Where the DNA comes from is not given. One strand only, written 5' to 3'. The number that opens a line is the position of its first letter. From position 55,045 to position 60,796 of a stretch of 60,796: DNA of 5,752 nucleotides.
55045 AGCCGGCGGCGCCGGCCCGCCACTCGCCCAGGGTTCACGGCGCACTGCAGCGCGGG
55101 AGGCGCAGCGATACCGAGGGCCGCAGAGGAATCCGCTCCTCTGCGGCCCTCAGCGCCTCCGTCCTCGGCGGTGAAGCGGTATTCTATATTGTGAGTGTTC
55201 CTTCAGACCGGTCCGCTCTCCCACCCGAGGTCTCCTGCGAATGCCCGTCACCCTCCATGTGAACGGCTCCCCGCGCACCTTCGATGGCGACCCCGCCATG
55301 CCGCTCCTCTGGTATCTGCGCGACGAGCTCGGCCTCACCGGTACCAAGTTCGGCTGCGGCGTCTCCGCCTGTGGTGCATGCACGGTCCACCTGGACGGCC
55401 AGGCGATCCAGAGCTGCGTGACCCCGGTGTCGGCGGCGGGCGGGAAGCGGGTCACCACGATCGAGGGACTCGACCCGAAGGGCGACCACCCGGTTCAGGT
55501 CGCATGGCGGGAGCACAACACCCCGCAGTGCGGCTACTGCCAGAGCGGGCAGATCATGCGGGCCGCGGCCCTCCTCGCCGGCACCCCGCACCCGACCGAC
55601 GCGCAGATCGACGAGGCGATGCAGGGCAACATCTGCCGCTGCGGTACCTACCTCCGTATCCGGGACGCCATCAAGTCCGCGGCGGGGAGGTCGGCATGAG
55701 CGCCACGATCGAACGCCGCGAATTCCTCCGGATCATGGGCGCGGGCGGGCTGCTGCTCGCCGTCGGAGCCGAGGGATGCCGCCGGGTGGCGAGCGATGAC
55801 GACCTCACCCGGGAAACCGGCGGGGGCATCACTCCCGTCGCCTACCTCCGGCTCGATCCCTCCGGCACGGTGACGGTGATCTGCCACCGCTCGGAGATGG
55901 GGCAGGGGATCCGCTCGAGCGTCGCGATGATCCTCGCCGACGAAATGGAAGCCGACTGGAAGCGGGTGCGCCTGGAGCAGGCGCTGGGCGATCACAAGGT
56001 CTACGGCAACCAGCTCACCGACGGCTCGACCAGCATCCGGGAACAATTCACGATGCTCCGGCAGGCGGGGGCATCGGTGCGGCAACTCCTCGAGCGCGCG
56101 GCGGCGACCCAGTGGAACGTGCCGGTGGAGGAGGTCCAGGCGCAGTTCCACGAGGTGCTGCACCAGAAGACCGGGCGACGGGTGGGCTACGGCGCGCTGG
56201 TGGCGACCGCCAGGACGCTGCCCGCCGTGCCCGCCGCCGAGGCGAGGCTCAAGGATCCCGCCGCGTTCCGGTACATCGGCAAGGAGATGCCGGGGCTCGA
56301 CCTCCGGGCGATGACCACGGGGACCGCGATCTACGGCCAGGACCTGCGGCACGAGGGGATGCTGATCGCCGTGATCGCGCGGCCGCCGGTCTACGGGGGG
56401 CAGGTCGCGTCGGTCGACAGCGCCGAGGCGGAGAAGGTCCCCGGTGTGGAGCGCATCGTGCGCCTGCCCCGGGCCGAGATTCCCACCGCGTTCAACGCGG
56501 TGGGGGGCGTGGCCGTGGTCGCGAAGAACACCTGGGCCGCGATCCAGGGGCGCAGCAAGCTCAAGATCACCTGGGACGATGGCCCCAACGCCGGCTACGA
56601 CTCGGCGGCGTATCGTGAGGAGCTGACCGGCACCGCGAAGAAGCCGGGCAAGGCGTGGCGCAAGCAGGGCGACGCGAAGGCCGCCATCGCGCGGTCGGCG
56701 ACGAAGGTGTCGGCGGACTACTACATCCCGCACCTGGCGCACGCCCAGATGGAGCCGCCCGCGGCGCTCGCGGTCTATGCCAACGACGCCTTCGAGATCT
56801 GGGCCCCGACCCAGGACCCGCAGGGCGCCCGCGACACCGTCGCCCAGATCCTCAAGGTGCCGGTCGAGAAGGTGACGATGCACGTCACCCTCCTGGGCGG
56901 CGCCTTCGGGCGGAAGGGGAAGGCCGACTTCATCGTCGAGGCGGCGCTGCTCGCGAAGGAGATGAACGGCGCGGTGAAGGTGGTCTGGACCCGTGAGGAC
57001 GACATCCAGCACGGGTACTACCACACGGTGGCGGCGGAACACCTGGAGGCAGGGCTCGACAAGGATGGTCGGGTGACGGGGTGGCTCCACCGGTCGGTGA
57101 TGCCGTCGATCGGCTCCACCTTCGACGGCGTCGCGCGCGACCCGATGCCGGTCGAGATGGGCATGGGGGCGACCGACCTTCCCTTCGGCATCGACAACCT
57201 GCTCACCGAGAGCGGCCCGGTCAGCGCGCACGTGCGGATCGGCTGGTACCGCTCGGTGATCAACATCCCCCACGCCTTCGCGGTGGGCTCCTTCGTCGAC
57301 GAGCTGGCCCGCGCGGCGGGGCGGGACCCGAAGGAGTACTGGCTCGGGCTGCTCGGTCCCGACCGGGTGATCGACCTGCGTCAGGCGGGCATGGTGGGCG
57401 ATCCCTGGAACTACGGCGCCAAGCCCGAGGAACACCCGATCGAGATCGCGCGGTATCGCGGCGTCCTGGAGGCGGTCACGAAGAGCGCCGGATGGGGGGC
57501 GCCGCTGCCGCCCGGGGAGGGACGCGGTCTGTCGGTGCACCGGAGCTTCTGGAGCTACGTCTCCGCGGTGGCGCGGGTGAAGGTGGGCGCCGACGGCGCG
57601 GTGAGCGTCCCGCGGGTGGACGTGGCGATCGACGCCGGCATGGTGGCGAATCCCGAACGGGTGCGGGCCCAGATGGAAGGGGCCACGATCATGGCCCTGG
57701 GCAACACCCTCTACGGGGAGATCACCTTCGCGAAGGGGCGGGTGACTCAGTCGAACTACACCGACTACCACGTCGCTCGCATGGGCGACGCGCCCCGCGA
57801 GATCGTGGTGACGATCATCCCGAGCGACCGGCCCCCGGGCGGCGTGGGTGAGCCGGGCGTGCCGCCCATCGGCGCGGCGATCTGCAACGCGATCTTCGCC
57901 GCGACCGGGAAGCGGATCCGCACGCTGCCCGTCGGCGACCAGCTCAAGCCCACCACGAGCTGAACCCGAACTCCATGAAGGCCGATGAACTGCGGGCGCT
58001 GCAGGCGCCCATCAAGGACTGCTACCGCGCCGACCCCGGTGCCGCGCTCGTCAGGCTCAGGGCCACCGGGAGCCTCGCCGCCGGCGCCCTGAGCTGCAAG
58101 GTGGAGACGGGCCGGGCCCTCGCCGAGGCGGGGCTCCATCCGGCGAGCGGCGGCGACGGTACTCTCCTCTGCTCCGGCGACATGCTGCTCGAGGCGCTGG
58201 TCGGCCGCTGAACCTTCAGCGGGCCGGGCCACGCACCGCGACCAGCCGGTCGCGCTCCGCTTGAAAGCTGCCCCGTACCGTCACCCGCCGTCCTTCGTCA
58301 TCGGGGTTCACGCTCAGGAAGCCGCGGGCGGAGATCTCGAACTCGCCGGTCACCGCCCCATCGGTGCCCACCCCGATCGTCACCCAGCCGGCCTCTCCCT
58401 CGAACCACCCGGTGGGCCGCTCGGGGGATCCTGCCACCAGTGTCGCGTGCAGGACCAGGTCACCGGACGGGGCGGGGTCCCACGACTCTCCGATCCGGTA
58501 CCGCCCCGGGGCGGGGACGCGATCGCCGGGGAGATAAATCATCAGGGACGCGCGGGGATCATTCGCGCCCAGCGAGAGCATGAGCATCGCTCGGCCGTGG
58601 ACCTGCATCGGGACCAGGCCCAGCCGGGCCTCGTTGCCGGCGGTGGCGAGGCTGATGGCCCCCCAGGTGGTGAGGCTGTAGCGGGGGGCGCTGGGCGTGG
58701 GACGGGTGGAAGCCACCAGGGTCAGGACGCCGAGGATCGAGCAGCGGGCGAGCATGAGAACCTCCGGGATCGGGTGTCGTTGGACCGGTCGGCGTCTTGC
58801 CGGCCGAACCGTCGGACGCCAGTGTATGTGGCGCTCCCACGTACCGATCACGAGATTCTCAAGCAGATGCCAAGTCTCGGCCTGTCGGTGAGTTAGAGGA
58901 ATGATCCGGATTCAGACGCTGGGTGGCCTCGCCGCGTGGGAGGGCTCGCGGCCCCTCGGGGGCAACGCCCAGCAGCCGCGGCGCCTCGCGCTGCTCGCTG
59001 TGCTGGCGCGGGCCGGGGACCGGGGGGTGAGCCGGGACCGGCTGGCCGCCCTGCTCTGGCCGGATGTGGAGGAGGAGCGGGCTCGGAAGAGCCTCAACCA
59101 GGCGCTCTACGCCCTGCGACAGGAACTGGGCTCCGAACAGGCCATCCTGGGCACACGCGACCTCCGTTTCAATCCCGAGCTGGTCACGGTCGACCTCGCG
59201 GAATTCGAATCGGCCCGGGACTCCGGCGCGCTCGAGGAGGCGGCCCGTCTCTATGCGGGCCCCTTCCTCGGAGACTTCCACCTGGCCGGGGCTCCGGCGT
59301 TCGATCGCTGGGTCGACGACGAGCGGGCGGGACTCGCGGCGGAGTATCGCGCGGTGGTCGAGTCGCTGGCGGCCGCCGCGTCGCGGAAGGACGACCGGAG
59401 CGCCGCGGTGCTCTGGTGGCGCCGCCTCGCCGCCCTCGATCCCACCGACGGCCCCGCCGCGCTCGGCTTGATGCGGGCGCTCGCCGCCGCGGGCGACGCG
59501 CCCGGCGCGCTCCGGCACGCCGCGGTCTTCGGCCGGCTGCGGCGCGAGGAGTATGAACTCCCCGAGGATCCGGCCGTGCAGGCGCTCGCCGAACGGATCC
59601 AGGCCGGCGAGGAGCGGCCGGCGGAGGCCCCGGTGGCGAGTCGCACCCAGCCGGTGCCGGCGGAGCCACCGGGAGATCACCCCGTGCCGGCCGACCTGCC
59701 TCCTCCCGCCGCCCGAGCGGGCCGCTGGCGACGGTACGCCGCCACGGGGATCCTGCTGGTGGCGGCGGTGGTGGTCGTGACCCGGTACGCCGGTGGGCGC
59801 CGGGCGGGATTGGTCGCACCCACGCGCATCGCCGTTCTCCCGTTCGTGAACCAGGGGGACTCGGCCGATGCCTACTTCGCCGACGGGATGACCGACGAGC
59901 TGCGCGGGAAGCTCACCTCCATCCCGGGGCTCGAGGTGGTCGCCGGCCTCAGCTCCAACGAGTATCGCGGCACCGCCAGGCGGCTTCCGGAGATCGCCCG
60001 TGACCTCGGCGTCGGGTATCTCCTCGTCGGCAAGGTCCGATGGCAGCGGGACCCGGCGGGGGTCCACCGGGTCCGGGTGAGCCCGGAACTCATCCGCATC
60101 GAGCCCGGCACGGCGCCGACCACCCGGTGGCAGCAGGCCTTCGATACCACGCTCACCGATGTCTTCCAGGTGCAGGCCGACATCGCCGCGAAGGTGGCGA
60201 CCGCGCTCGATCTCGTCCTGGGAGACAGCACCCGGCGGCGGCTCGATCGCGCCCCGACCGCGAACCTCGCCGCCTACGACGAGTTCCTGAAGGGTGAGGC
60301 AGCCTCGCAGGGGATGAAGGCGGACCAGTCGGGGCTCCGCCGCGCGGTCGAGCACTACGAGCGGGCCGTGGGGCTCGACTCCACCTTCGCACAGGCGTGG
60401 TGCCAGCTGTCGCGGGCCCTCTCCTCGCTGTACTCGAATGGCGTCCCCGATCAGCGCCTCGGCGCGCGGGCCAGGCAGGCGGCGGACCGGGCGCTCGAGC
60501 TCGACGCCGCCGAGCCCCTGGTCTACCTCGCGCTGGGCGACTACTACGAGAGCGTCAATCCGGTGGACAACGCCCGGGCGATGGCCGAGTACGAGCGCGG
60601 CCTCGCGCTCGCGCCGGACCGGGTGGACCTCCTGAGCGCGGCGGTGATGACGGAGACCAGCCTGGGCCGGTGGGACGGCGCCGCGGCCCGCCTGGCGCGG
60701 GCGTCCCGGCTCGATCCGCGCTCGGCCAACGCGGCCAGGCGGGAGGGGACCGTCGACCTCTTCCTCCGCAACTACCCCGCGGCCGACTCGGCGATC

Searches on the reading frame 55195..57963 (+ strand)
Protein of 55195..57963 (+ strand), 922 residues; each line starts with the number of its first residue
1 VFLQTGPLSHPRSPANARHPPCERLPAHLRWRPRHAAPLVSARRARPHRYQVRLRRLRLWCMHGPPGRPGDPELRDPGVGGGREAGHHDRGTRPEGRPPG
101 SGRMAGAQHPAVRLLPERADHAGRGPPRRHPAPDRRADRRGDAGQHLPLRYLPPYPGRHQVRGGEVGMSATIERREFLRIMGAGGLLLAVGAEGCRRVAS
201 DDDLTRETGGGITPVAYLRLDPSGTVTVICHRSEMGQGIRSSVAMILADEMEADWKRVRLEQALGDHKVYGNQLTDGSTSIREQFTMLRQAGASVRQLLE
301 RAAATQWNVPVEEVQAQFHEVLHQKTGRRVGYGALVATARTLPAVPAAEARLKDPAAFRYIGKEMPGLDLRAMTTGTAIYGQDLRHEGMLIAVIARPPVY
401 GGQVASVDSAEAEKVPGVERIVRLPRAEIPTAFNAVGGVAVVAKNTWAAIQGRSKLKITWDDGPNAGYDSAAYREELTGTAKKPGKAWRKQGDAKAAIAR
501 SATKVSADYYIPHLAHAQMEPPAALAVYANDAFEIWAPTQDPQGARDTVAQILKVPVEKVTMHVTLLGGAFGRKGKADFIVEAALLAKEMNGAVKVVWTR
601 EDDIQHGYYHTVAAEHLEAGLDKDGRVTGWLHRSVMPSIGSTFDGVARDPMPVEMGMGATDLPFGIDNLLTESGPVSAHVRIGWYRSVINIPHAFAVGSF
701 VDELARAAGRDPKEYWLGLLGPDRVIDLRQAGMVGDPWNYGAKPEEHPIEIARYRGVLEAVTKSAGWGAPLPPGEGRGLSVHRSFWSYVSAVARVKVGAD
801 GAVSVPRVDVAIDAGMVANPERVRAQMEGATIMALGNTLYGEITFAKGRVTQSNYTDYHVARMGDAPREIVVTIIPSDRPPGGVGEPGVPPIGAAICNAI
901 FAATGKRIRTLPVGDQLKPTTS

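Call 50: search_protein_families(library=pfam, proteins=[window:55195-57963:+], max_evalue=0.0001)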
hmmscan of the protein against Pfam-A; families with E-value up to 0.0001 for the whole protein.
window:55195-57963:+ (922 aa): 2 families
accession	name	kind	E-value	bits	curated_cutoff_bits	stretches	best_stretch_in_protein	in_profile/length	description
PF02738.23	MoCoBD_1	-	1.3e-34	119.9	27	1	490-714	14-238/244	Molybdopterin cofactor-binding domain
PF20256.3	MoCoBD_2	-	1e-29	104.4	27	2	783-867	197-283/283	Molybdopterin cofactor-binding domain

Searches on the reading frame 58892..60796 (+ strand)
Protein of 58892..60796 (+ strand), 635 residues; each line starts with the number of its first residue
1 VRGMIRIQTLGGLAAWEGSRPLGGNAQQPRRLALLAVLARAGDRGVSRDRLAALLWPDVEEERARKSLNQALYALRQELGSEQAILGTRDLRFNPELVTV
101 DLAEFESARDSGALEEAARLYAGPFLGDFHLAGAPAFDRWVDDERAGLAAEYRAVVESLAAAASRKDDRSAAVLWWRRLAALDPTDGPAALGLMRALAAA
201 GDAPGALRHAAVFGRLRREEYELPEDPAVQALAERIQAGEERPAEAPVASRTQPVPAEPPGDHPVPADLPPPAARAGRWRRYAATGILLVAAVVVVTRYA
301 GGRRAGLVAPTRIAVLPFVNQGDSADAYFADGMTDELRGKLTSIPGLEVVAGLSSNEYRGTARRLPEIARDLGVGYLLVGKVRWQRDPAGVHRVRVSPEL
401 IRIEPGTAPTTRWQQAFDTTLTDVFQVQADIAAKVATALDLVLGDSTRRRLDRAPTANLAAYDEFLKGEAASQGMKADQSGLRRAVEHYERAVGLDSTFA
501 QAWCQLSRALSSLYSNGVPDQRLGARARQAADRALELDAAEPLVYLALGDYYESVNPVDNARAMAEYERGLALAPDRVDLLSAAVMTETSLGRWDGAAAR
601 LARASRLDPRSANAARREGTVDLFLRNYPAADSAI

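Call 50: search_protein_families(library=pfam, proteins=[window:58892-60796:+], max_evalue=0.0001)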
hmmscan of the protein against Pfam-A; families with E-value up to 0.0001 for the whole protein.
window:58892-60796:+ (635 aa): 3 families
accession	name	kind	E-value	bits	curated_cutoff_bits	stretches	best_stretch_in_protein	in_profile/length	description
PF13414.12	TPR_11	-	2e-09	37.4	26.8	0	589-614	5-30/42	TPR repeat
PF03704.23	BTAD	-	1.7e-07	32.1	22.1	1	111-237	26-146/146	Bacterial transcriptional activator domain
PF00486.34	Trans_reg_C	-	3.4e-05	24.3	26.2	1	29-82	8-60/77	Transcriptional regulatory protein, C terminal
